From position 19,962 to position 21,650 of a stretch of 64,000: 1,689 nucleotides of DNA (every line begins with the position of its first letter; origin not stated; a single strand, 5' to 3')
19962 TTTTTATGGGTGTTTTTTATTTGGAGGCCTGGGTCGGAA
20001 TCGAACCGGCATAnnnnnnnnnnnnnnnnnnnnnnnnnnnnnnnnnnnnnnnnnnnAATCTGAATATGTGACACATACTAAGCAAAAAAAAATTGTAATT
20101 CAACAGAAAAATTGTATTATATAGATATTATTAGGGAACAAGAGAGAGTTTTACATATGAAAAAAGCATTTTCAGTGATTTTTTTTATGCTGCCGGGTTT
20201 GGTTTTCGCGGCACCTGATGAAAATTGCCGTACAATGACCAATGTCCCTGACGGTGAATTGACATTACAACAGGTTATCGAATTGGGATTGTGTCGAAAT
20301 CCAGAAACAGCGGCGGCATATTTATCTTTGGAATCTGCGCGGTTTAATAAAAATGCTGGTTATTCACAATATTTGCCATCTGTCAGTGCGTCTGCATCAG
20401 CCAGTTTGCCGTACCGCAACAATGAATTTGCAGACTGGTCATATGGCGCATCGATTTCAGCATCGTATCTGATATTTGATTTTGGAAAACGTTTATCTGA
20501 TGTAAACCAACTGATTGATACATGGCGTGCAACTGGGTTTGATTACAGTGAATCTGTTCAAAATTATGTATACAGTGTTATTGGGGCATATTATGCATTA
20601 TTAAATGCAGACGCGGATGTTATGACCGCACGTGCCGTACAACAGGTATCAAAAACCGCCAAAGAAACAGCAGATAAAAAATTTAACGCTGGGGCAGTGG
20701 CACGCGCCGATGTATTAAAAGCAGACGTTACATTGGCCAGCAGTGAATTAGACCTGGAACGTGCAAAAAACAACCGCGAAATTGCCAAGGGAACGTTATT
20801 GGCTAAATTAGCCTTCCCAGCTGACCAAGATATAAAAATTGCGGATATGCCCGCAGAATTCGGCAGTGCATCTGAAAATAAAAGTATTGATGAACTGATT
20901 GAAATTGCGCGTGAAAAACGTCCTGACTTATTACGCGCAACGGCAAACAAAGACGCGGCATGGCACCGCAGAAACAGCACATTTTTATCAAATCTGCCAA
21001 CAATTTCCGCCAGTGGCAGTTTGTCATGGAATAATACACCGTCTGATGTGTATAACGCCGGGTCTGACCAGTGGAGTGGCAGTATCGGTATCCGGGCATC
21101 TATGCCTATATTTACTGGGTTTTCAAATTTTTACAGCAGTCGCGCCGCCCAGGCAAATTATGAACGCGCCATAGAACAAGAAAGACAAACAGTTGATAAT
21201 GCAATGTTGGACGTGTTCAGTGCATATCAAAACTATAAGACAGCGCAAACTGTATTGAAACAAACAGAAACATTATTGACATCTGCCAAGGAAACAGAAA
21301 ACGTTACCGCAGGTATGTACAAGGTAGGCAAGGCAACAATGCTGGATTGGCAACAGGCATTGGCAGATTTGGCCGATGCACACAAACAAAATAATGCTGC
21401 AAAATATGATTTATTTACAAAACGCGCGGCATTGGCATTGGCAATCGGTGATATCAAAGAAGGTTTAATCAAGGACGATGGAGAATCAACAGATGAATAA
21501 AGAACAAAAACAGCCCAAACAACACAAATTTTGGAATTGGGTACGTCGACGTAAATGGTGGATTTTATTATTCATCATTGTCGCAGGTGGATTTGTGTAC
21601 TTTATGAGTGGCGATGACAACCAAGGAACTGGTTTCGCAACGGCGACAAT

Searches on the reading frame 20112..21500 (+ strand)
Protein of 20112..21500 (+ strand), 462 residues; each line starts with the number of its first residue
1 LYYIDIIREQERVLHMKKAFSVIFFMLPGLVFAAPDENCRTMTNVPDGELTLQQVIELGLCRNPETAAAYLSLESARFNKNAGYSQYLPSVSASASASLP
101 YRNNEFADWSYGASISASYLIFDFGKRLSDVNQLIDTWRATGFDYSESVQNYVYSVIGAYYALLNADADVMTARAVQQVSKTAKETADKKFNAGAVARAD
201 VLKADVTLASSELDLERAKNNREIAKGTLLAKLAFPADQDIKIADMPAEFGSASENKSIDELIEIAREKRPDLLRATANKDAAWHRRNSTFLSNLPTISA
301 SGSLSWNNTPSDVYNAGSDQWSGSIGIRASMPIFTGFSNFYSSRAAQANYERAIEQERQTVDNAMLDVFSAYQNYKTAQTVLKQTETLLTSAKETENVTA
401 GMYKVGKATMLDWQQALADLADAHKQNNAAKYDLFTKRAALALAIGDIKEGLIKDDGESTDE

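Call 3: search_protein_families(library=pfam, proteins=[window:20112-21500:+], max_evalue=0.1)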
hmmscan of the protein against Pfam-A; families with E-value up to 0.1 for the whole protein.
window:20112-21500:+ (462 aa): 2 families
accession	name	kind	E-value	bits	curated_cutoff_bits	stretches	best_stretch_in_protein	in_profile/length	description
PF02321.23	OEP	-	5.4e-60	202.8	22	2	260-446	2-187/187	Outer membrane efflux protein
PF02050.21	FliJ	-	0.058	14.1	28.4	0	348-397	55-104/123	Flagellar FliJ protein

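Call 4: search_protein_families(library=ncbifam, proteins=[window:20112-21500:+], max_evalue=0.1)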
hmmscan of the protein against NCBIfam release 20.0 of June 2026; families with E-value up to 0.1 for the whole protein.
window:20112-21500:+ (462 aa): 7 families
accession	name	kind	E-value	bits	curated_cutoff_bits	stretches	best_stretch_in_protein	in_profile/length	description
TIGR01844.1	type_I_sec_TolC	subfamily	3e-45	155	225.15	1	49-450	2-402/414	TolC family outer membrane protein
TIGR01845.1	outer_NodT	subfamily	4.2e-26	91.8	210.05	1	51-446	58-458/460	efflux transporter outer membrane subunit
NF007002.0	PRK09465.1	equivalog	1.3e-22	80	495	1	52-450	26-428/460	outer membrane channel protein TolC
NF047721.1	ToxDrgExpTdeA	equivalog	4.1e-14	52.3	550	1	51-443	58-447/455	toxin/drug exporter TdeA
NF052390.1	efflux_OMP_AbuO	equivalog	7.9e-10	38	700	1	149-450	137-435/447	multidrug efflux outer membrane protein AbuO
NF033143.1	efflux_OM_AdeK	equivalog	1.4e-07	30.6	900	2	261-445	66-249/480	multidrug efflux RND transporter AdeIJK outer membrane channel subunit AdeK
TIGR02577.1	cas_TM1794_Cmr2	equivalog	0.012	14.4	79.4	1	146-199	342-393/510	type III-B CRISPR-associated protein Cas10/Cmr2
